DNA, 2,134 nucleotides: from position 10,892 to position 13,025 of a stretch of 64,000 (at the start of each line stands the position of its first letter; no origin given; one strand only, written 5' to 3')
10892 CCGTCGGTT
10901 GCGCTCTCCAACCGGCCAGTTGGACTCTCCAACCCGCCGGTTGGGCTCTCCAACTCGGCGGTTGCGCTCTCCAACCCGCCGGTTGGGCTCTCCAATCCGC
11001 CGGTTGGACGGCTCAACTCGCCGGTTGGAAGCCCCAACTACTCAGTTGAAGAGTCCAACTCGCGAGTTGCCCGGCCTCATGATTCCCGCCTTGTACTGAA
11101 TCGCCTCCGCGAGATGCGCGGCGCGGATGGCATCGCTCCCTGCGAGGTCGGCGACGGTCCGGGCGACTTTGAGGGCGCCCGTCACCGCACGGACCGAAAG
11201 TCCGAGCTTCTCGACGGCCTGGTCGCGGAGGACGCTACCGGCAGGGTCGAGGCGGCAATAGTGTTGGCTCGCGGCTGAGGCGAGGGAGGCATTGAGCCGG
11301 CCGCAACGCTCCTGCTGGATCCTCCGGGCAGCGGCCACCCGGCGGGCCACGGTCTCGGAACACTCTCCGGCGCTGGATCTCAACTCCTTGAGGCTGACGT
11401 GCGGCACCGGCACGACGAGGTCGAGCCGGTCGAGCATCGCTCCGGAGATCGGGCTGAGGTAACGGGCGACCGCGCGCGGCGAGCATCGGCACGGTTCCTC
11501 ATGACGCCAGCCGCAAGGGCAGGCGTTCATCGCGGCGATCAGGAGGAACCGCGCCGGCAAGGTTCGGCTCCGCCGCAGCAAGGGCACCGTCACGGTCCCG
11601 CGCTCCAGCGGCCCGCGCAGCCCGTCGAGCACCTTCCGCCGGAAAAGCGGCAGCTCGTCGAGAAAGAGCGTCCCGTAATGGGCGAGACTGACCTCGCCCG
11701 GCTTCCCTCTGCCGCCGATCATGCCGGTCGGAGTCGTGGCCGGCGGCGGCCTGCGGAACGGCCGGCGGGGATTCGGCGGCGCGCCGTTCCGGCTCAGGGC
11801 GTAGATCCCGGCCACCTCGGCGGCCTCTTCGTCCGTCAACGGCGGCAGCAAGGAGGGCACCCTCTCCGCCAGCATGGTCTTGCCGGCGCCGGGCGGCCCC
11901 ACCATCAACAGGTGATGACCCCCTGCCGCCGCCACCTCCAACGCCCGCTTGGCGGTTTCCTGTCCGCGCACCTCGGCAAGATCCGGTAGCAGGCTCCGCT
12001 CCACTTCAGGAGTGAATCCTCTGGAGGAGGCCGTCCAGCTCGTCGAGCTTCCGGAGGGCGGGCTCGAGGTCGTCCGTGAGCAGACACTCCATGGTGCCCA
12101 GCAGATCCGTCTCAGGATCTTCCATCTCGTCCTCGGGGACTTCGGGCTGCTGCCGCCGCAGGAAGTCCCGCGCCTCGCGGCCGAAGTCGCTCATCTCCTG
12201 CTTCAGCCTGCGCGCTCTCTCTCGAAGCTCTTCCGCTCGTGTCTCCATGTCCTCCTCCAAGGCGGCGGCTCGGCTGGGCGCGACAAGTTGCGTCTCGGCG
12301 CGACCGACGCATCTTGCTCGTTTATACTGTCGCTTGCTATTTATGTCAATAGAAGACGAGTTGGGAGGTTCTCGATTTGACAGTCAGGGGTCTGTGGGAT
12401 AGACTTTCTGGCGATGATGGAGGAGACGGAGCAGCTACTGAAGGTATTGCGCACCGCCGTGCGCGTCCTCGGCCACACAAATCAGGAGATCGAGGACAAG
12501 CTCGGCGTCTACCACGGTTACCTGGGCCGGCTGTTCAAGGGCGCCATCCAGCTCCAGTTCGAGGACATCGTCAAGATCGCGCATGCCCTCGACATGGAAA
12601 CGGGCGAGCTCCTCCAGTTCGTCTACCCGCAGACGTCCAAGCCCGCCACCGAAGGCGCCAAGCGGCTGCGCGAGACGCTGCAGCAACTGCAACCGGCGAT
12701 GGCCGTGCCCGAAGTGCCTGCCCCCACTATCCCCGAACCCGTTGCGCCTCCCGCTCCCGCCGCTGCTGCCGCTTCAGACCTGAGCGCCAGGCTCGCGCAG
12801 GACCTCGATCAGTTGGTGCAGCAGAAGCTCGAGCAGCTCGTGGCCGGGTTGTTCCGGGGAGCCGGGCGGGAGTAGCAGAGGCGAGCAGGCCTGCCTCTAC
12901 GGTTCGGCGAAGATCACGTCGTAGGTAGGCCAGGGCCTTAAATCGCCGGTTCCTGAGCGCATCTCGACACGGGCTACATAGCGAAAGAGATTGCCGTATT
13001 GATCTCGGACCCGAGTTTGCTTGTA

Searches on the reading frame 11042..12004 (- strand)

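Call 40: search_protein_families(library=pfam, proteins=[window:11042-12004:-], max_evalue=0.01)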
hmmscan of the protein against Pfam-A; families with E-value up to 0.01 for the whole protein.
window:11042-12004:- (320 aa): 6 families
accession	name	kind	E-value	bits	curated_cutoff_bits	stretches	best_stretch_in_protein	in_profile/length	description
PF01078.27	Mg_chelatase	-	2.6e-71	239.7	20.3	1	8-207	1-206/207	Magnesium chelatase, subunit ChlI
PF13335.12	Mg_chelatase_C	-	3.3e-27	95.3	26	1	214-305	2-94/94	Magnesium chelatase, subunit ChlI C-terminal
PF07728.20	AAA_5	-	1e-06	29.3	22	1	31-53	1-23/139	AAA domain (dynein-related subfamily)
PF00493.29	MCM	-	0.00082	19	23.3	0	102-171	114-183/224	MCM P-loop domain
PF00158.32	Sigma54_activat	-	0.00084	19.5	20.2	0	100-123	84-107/168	Sigma-54 interaction domain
PF13191.12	AAA_16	-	0.0012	19.8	32.6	1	19-52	13-48/167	AAA ATPase domain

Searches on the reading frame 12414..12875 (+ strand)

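Call 40: search_protein_families(library=pfam, proteins=[window:12414-12875:+], max_evalue=0.01)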
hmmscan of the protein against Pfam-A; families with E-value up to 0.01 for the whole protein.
window:12414-12875:+ (153 aa): 1 family
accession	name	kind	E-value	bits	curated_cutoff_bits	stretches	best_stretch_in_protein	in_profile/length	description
PF01381.28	HTH_3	-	0.00012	22.4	23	1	19-66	8-55/55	Helix-turn-helix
